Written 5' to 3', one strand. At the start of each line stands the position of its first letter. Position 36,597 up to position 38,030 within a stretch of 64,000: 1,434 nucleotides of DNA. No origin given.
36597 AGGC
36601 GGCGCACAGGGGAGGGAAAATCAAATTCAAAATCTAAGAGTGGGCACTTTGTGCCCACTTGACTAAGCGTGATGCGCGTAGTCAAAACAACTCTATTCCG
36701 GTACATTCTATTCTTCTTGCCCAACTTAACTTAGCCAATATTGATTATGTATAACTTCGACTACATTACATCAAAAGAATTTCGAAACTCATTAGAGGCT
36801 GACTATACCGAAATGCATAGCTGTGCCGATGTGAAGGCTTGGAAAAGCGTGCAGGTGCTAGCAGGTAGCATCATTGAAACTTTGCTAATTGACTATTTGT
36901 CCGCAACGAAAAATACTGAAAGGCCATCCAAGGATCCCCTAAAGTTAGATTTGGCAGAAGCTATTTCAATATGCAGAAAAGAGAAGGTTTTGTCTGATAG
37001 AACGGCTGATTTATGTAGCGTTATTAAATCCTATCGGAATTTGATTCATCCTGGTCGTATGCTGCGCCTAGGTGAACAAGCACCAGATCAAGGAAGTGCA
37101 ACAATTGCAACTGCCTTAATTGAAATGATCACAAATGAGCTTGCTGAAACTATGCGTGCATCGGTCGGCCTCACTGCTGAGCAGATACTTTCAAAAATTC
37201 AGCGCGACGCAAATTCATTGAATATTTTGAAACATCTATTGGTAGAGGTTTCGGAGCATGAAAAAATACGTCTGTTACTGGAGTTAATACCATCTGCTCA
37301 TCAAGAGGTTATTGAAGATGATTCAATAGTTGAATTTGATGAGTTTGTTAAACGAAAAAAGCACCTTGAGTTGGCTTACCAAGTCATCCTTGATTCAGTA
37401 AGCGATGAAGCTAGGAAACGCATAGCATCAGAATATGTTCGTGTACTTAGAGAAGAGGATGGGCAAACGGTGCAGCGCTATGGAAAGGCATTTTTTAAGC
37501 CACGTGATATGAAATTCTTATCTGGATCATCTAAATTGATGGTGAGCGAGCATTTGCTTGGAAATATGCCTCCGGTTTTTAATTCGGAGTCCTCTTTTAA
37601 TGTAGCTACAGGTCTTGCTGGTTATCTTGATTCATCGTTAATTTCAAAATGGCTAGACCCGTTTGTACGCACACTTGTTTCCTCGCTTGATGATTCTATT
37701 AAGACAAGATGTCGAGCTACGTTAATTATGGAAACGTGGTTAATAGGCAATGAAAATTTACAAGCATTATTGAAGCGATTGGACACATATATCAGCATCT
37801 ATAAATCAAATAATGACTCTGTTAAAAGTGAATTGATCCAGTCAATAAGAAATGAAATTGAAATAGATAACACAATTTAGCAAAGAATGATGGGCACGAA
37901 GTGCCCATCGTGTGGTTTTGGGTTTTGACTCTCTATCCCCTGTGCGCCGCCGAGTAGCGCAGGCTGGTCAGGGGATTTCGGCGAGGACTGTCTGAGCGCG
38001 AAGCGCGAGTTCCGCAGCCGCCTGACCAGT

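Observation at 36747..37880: AT-rich 377-aa orphan protein with a HEPN-like N-terminal motif: candidate stand-alone defence or toxin gene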

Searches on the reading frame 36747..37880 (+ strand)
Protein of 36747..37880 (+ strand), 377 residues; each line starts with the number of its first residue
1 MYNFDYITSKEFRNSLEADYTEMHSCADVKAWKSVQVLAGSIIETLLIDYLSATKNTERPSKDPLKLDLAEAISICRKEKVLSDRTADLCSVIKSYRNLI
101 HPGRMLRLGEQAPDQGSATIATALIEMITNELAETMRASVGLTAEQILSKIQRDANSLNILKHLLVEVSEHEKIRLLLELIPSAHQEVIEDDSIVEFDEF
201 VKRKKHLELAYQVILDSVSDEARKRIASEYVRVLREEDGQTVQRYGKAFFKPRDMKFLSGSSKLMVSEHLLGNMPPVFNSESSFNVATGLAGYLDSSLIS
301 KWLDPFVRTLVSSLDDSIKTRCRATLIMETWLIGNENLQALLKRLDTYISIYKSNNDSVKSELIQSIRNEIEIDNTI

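Call 3: search_protein_families(library=pfam, proteins=[window:36747-37880:+], max_evalue=1)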
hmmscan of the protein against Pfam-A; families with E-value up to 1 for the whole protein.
window:36747-37880:+ (377 aa): 2 families
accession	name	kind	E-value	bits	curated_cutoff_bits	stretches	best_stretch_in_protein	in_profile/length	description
PF13643.11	DUF4145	-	0.11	13.1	23.1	1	22-99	2-67/88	Domain of unknown function (DUF4145)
PF08112.16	ATP-synt_E_2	-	0.15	12.8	25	0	345-372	9-36/56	ATP synthase epsilon subunit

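Call 4: search_protein_families(library=padloc, proteins=[window:36747-37880:+], max_evalue=1)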
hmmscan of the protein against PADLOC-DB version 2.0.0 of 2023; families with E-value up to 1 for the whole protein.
window:36747-37880:+ (377 aa): 0 families

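Call 7: search_protein_families(library=ncbifam, proteins=[window:36747-37880:+], max_evalue=1)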
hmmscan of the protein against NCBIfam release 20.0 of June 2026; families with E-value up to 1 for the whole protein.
window:36747-37880:+ (377 aa): 1 family
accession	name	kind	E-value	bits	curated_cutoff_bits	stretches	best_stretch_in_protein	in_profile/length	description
TIGR00186.1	rRNA_methyl_3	equivalog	0.64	9.4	160.15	1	138-221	17-104/240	23S rRNA (guanosine(2251)-2'-O)-methyltransferase RlmB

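Call 8: search_protein_families(library=phrogs, proteins=[window:36747-37880:+], max_evalue=1)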
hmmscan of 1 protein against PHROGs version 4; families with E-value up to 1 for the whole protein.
window:36747-37880:+ (377 aa): 2 families
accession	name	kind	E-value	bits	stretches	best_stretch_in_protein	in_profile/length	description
phrog_37995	-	unknown function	0.031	14.6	1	184-273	122-211/299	-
phrog_1305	-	DNA, RNA and nucleotide metabolism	0.11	12.9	1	18-133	105-206/226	DNA binding protein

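Call 9: find_homologous_proteins(query=window:36747-37880:+, max_evalue=0.001)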
Query window:36747-37880:+ (377 aa): 306 proteins with E <= 0.001 among 5636 candidates; the best 120 are listed.
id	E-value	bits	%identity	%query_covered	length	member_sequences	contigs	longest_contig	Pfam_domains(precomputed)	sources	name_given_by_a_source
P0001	1.3e-223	759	100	94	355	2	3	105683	-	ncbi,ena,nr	ncbi:MAG: hypothetical protein FD173_67 [Gallionellaceae bacterium]|nr:MAG: hypothetical protein FD1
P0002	2.0e-132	460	61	99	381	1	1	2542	-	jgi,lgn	-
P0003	2.9e-132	459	61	99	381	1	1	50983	-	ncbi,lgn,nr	ncbi:MAG: hypothetical protein Q7T38_08440 [Gallionella sp.]|nr:hypothetical protein [Gallionella sp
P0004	5.1e-132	458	60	99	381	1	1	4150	-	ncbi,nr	ncbi:MAG: hypothetical protein Q8J90_00080 [Gallionella sp.]|nr:hypothetical protein [Gallionella sp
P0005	4.7e-131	455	60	99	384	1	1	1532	-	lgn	-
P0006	8.4e-130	451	59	99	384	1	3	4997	-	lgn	-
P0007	3.6e-129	449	59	99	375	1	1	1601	-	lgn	-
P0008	5.4e-129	448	59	99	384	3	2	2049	-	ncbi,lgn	-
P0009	9.0e-129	448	58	99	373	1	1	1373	-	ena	-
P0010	9.6e-129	448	59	99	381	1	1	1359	-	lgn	-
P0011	6.5e-128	445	58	99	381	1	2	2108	-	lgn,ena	-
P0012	7.0e-128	445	59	99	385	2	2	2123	-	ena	-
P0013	8.0e-128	445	59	99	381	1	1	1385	-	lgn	-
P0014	9.6e-127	441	58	98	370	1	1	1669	-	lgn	-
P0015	1.2e-122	428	57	98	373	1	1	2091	-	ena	-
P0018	9.3e-121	421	57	98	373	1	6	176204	-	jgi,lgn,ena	-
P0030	4.7e-114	399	56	93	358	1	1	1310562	-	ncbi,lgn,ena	-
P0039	3.0e-107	377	50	98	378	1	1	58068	-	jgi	jgi:hypothetical protein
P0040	9.9e-107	375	49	99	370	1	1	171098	-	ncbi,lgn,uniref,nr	ncbi:hypothetical protein BLA23254_03848 [Burkholderia lata]|uniref:DUF4145 domain-containing protei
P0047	6.1e-103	363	49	99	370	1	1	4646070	-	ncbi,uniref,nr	ncbi:hypothetical protein AYM40_05725 [Paraburkholderia phytofirmans OLGA172]|uniref:DUF4145 domain-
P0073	3.9e-96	340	47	97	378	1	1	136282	-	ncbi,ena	-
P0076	3.4e-95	337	48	96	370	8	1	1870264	-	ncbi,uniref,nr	ncbi:hypothetical protein [Caballeronia sp. CLC5]|uniref:hypothetical protein n=1 Tax=Caballeronia s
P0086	3.9e-92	327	45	98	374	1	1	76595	-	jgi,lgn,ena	-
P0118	1.8e-87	312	41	98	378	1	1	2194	-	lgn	-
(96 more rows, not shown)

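Call 13: find_encoding_contigs(protein=P0047, flank=8000, max_places=3)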
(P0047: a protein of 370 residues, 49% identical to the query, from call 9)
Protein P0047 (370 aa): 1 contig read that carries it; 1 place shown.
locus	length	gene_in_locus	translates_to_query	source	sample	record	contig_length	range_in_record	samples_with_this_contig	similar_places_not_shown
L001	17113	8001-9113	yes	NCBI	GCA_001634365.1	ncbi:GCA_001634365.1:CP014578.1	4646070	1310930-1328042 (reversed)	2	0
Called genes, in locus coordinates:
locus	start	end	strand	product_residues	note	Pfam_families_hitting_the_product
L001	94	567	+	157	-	PF13452:FAS1_DH_region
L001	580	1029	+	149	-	PF01575:MaoC_dehydratas, PF13452:FAS1_DH_region (faint)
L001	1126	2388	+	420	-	PF02515:CoA_transf_3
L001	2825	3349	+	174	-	-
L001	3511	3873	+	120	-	-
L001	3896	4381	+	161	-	-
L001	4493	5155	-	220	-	-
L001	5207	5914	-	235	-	PF18734:HEPN_AbiU2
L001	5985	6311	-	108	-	-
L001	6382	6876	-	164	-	PF03869:Arc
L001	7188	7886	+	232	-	PF10547:P22_AR_N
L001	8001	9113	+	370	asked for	-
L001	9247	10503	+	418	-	PF00589:Phage_integrase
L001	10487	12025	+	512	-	PF00589:Phage_integrase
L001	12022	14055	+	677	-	-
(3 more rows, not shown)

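Call 14: find_encoding_contigs(protein=P0003, flank=8000, max_places=3)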
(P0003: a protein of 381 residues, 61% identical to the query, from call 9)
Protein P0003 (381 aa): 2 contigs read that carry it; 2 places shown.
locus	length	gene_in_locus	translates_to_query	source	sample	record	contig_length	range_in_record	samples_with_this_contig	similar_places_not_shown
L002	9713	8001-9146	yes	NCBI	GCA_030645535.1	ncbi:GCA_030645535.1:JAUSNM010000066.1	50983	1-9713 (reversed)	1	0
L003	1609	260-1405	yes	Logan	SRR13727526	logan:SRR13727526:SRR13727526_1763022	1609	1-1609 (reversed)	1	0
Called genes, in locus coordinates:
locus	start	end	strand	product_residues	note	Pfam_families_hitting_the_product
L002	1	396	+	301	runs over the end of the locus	PF01507:PAPS_reduct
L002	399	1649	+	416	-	PF00009:GTP_EFTU, PF01926:MMR_HSR1 (faint), PF03144:GTP_EFTU_D2 (weak), PF22594:GTP-eEF1A_C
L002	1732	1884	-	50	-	-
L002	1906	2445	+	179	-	-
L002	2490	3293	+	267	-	PF01925:TauE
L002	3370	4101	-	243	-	PF01479:S4 (faint), PF00849:PseudoU_synth_2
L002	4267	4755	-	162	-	PF08534:Redoxin, PF00578:AhpC-TSA, PF00085:Thioredoxin (weak), PF13098:Thioredoxin_2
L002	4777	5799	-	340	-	-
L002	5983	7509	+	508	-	PF20154:LNT_N, PF00795:CN_hydrolase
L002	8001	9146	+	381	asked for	-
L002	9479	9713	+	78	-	?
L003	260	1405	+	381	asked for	-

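Call 16: find_encoding_contigs(protein=P0018, flank=8000, max_places=4)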
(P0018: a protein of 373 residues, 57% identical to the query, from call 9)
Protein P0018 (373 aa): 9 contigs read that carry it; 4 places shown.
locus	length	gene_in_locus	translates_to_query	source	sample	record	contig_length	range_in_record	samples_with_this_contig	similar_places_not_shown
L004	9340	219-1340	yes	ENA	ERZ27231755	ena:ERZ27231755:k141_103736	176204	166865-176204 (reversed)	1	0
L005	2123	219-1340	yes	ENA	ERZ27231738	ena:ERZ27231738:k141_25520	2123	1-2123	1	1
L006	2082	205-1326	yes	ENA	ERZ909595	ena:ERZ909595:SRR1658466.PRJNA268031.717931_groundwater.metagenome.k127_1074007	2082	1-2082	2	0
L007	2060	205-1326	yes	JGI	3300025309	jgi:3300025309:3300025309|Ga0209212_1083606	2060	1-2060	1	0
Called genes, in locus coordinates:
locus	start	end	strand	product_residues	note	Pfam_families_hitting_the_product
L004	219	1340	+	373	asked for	-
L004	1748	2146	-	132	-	PF01850:PIN, PF13470:PIN_3 (weak)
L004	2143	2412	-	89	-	PF04014:MazE_antitoxin (weak)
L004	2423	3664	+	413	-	PF00155:Aminotran_1_2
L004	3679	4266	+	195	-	PF00475:IGPD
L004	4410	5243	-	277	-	PF13525:YfiO, PF07719:TPR_2 (faint), PF13432:TPR_16 (weak), PF00515:TPR_1 (faint), PF13174:TPR_6 (weak)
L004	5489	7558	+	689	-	PF03030:H_PPase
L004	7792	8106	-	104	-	-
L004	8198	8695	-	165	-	PF09537:DUF2383 (faint), PF02915:Rubrerythrin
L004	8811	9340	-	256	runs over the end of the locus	PF00899:ThiF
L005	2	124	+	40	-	?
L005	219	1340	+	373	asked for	-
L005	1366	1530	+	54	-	-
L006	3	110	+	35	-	?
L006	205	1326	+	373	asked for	-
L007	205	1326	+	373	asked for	-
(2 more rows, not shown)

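Call 17: find_encoding_contigs(protein=P0030, flank=8000, max_places=3)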
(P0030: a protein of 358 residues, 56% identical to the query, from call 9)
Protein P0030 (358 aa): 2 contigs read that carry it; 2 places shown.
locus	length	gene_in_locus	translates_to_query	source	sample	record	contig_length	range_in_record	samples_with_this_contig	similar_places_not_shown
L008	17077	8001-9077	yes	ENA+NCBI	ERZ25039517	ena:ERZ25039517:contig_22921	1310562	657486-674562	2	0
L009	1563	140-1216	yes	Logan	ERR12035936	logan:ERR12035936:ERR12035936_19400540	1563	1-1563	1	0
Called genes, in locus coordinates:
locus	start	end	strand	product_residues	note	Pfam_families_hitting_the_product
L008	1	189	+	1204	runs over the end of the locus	PF17757:UvrB_inter, PF21132:MFD_D3, PF02559:CarD_TRCF_RID, PF00270:DEAD, PF04851:ResIII, PF00271:Helicase_C, PF03461:TRCF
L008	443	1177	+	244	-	-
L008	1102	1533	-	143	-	-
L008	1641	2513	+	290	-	PF00563:EAL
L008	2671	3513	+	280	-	PF13284:DUF4072, PF00702:Hydrolase, PF12710:HAD, PF08282:Hydrolase_3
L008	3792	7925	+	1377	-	PF00317:Ribonuc_red_lgN, PF02867:Ribonuc_red_lgC, PF14890:Intein_splicing, PF14528:LAGLIDADG_3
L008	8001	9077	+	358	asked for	-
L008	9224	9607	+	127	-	-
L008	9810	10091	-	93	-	PF05589:DUF768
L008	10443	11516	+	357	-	PF02805:Ada_Zn_binding, PF00165:HTH_AraC (weak), PF12833:HTH_18, PF01035:DNA_binding_1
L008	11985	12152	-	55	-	-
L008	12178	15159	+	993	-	PF00989:PAS, PF08448:PAS_4, PF13426:PAS_9, PF08447:PAS_3, PF00989:PAS, PF08448:PAS_4, PF13426:PAS_9, PF13185:GAF_2, +6 more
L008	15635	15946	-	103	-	-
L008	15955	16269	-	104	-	PF04358:DsrC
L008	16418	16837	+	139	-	PF22381:Staph_reg_Sar_Rot, PF12802:MarR_2, PF01047:MarR (faint)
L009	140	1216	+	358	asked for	-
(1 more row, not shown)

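Call 20: search_protein_families(library=pfam, alignment_id=A1, max_evalue=0.1)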
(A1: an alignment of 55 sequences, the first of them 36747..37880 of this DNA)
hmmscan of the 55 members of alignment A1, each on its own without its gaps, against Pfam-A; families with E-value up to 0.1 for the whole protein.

A. member 1, window:36747-37880:+ (377 aa): 0 families

B. families by the number of members that match (of 55 scanned): 18 families
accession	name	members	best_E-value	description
PF13643.11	DUF4145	14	0.0066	Domain of unknown function (DUF4145)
PF04978.18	MST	2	0.075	Mycothiol-S-transferase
PF04286.17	DUF445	1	0.0033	Protein of unknown function (DUF445)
PF14473.11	RD3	1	0.013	RD3 protein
PF00416.27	Ribosomal_S13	1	0.018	Ribosomal protein S13/S18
PF07998.17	Peptidase_M54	1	0.027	Peptidase family M54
PF25386.1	Chromo_SEND1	1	0.028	Single-strand DNA endonuclease 1, chromo domain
PF19932.4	DUF6395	1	0.03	Family of unknown function (DUF6395)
PF13376.11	OmdA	1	0.033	Bacteriocin-protection, YdeI or OmpD-Associated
PF00633.29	HHH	1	0.041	Helix-hairpin-helix motif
PF20703.3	nSTAND1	1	0.053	Novel STAND NTPase 1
PF00728.28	Glyco_hydro_20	1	0.059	Glycosyl hydrolase family 20, catalytic domain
PF24484.1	ADAMTSL1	1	0.062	ADAMTSL1 domain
PF04118.20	Dopey_N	1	0.076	Dopey, N-terminal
PF12029.13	DUF3516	1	0.083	Domain of unknown function (DUF3516)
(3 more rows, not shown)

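Call 21: search_solved_structures(query=A1, max_evalue=10, show_alignments=3)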
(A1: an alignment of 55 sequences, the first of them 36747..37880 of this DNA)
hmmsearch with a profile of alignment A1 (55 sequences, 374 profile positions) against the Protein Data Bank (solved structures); distinct sequences matched with E-value up to 10: 0.

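Call 23: predict_structure(alignment_id=A1)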
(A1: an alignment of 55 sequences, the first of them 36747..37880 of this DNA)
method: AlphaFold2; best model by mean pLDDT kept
length: 377 residues; sequences in the alignment: 55
mean_pLDDT: 94.0   pTM: 0.82
mean pLDDT of the five models: 94.0, 93.7, 93.0, 91.9, 91.4
residues with pLDDT >= 90: 329; 70-90: 42; 50-70: 6; < 50: 0
segments of 3 or more residues with pLDDT < 50: none
pLDDT, mean of each block of 10 residues (from residue 1): 78 94 97 95 96 92 95 97 96 84 77 94 95 87 93 96 94 96 96 86 96 98 98 97 95 96 97 96 93 97 98 97 97 95 98 98 98 90
secondary structure, 60 per line:
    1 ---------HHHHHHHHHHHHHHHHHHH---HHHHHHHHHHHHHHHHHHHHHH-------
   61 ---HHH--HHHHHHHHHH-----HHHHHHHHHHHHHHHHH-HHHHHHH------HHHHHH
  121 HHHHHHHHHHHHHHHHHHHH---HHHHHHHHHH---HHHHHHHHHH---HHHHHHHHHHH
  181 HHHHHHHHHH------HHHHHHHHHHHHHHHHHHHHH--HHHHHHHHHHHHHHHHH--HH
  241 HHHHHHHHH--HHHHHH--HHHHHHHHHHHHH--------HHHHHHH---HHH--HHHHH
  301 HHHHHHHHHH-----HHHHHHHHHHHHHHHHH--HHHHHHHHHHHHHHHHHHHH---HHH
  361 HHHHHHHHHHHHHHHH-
elements in order: H10-28 H32-53 H69-78 H84-100 H102-108 H115-140 H144-153 H157-166 H170-190 H197-217 H220-236 H239-249 H252-257 H260-272 H281-287 H296-310 H316-332 H335-354 H358-376

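Call 26: fold_search(model_id=the predicted structure, library=pdb)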
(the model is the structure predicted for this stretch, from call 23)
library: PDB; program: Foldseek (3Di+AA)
matches with E <= 10: 631; with E <= 0.001: 0
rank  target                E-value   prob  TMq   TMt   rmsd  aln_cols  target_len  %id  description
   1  5mfd_G                8.4e-03  0.99  0.25  0.28  16.9       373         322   14  Designed armadillo repeat protein YIIIM''6AII in complex with pD_(KR)5 (released 2017-07-19)
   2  4v3o_C                2.1e-02  0.99  0.26  0.31  16.2       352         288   12  Designed armadillo repeat protein with 5 internal repeats, 2nd generation C-cap and 3rd generation N-cap. (released 2016-01-13)
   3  4v3r_A                4.7e-02  0.98  0.27  0.32  12.1       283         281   17  Designed armadillo repeat protein with 5 internal repeats, 2nd generation C-cap and 3rd generation N-cap. (released 2016-01-13)
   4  7n6g_0A               4.9e-02  0.94  0.29  0.23  19.4       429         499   15  C1 of central pair (released 2022-05-18)
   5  7rwb_A                6.3e-02  0.96  0.29  0.20  19.4       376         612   12  AP2 bound to the APA domain of SGIP in the presence of heparin (released 2022-03-30)
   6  7pua_DG               6.3e-02  0.47  0.18  0.14  18.7       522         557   11  Middle assembly intermediate of the Trypanosoma brucei mitoribosomal small subunit (released 2022-03-02)
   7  6owo_A                6.8e-02  0.94  0.30  0.22  20.2       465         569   12  CRYO-EM STRUCTURE OF PHOSPHORYLATED AP-2 CORE BOUND TO NECAP (released 2019-09-11)
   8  6hc2_C                6.8e-02  0.63  0.17  0.18  19.8       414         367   13  Crystal structure of NuMA/LGN hetero-hexamers (released 2019-05-29)
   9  6s9o_D                7.4e-02  0.97  0.27  0.30  10.4       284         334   16  Designed Armadillo Repeat protein internal Lock1 fused to target peptide KRKRKLKFKR (released 2020-02-19)
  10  6y5q_u                7.7e-02  0.63  0.19  0.11  18.1       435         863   12  human 17S U2 snRNP (released 2020-06-17)
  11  4plq                  9.4e-02  0.97  0.27  0.33  11.0       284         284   14  Crystal Structures of Designed Armadillo Repeat Proteins: Implications of Construct Design and Crystallization Condition (released 2014-08-27)
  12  9g33_UT               9.8e-02  0.96  0.30  0.07  17.1       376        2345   11  Stalled 90S - Utp23-Krr1-deltaC3 (released 2025-06-18)
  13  6hc2_E                9.8e-02  0.57  0.18  0.18  20.2       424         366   13  Crystal structure of NuMA/LGN hetero-hexamers (released 2019-05-29)
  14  5h7c_C                1.0e-01  0.69  0.20  0.20  16.8       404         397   14  Crystal structure of a repeat protein with two Protein A-DHR14 repeat modules (released 2017-06-28)
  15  6hc2_S                1.3e-01  0.75  0.20  0.20  22.3       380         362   10  Crystal structure of NuMA/LGN hetero-hexamers (released 2019-05-29)
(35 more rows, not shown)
